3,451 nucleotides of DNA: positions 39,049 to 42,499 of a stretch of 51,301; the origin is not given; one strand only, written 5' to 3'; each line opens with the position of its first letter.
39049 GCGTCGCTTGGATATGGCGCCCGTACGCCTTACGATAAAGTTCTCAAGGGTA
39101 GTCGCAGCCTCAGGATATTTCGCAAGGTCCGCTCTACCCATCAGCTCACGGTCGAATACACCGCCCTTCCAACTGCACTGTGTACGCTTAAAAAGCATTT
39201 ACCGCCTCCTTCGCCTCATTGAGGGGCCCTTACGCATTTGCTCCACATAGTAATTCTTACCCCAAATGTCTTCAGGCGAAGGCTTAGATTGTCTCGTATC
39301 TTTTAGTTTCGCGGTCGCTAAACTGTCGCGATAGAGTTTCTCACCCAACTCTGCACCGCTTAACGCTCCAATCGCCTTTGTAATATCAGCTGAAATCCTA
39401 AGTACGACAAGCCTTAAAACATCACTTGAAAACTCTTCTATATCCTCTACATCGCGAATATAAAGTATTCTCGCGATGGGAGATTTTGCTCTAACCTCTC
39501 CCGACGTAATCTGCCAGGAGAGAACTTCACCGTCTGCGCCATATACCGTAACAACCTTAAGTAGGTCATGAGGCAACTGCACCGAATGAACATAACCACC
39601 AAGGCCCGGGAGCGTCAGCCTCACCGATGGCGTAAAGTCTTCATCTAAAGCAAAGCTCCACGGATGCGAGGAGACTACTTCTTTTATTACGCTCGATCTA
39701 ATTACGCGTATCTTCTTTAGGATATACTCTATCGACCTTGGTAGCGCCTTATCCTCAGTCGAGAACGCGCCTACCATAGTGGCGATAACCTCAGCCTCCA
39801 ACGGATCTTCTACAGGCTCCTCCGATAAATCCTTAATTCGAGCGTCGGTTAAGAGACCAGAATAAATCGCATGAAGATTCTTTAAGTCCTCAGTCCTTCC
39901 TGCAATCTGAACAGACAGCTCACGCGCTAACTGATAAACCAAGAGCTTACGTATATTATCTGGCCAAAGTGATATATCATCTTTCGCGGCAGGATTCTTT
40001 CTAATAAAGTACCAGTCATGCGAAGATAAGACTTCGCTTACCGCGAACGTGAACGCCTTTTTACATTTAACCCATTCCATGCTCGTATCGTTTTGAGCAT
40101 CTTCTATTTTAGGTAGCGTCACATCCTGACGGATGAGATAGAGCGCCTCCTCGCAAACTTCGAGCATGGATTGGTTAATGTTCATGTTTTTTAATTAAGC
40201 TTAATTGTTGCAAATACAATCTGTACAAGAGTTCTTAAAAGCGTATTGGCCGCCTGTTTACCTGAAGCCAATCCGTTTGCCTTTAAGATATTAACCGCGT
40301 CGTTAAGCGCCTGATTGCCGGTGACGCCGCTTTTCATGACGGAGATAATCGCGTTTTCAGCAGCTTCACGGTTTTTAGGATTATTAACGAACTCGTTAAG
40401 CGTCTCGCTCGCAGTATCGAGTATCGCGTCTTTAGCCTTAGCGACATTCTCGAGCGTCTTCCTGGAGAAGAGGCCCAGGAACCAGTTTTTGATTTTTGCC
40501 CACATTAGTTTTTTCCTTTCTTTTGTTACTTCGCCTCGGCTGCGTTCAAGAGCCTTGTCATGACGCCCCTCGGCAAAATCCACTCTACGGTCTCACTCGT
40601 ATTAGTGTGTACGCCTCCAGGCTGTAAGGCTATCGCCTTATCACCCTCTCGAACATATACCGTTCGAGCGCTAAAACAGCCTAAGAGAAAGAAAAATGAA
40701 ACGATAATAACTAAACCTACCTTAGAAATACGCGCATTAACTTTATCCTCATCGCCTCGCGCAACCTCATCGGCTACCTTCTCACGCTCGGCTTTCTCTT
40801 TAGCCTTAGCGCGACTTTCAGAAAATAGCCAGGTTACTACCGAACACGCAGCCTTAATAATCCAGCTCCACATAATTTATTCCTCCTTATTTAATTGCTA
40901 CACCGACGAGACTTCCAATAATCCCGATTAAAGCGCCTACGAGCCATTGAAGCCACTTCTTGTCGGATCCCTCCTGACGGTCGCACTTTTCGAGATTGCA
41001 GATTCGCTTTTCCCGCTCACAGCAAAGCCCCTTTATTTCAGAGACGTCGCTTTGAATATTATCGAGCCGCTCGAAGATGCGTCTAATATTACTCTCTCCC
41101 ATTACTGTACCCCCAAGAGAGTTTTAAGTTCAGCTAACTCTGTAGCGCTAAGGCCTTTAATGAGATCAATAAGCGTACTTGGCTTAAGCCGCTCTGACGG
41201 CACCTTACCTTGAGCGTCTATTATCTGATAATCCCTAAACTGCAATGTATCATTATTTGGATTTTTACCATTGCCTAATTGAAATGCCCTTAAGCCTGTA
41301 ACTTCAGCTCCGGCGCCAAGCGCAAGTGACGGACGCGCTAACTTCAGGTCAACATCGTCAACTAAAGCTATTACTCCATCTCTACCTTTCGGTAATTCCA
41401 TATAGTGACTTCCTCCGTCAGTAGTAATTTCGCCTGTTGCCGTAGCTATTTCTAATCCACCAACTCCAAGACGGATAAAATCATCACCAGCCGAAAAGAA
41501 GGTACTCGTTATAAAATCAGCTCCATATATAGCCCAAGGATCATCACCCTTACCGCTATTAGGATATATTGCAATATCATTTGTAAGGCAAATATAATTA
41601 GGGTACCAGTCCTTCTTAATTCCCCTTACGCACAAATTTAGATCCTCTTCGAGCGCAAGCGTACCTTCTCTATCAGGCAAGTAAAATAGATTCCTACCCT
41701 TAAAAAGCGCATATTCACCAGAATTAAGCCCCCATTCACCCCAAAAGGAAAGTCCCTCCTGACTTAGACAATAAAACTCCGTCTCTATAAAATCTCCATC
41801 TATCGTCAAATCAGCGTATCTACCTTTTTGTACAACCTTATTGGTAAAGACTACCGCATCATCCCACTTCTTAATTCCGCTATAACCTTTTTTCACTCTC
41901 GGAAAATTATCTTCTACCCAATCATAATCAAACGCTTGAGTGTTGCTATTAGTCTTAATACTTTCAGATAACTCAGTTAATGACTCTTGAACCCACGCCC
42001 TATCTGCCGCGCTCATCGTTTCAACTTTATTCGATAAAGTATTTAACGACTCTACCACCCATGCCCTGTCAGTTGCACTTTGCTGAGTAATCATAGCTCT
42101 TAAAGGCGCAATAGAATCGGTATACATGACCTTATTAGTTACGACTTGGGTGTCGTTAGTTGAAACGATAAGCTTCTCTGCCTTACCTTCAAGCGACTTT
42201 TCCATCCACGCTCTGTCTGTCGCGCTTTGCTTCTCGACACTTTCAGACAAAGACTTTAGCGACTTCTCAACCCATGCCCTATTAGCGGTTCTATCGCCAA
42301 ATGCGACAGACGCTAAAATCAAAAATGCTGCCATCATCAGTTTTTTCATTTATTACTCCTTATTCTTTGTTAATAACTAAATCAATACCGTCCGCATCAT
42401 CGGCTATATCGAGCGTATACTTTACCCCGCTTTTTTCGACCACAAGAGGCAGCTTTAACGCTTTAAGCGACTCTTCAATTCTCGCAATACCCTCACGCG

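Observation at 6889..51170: Identical 15-bp core and equal 31-codon leaders at two recombinase-proximal junctions of IVGY genes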

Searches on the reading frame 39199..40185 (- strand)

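Call 18: search_protein_families(library=phrogs, max_evalue=0.001, proteins=[window:39199-40185:-])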
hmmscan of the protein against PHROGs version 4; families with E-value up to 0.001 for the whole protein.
window:39199-40185:- (328 aa): 2 families
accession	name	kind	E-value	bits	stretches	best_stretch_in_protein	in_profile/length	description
phrog_394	-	tail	9.9e-22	78.3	1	164-302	38-176/190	tail protein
phrog_9239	-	tail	2.5e-05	23.9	1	170-271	44-144/741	tail tubular protein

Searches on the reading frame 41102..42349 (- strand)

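Call 18: search_protein_families(library=phrogs, max_evalue=0.001, proteins=[window:41102-42349:-])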
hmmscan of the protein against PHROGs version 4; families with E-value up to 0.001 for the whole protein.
window:41102-42349:- (415 aa): 1 family
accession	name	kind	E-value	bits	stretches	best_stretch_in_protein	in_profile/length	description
phrog_8085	-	unknown function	0.00027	22.3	0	93-131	24-64/91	-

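Call 61: search_protein_families(library=pfam, max_evalue=0.01, proteins=[window:41102-42349:-])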
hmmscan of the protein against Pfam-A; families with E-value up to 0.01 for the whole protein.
window:41102-42349:- (415 aa): 0 families
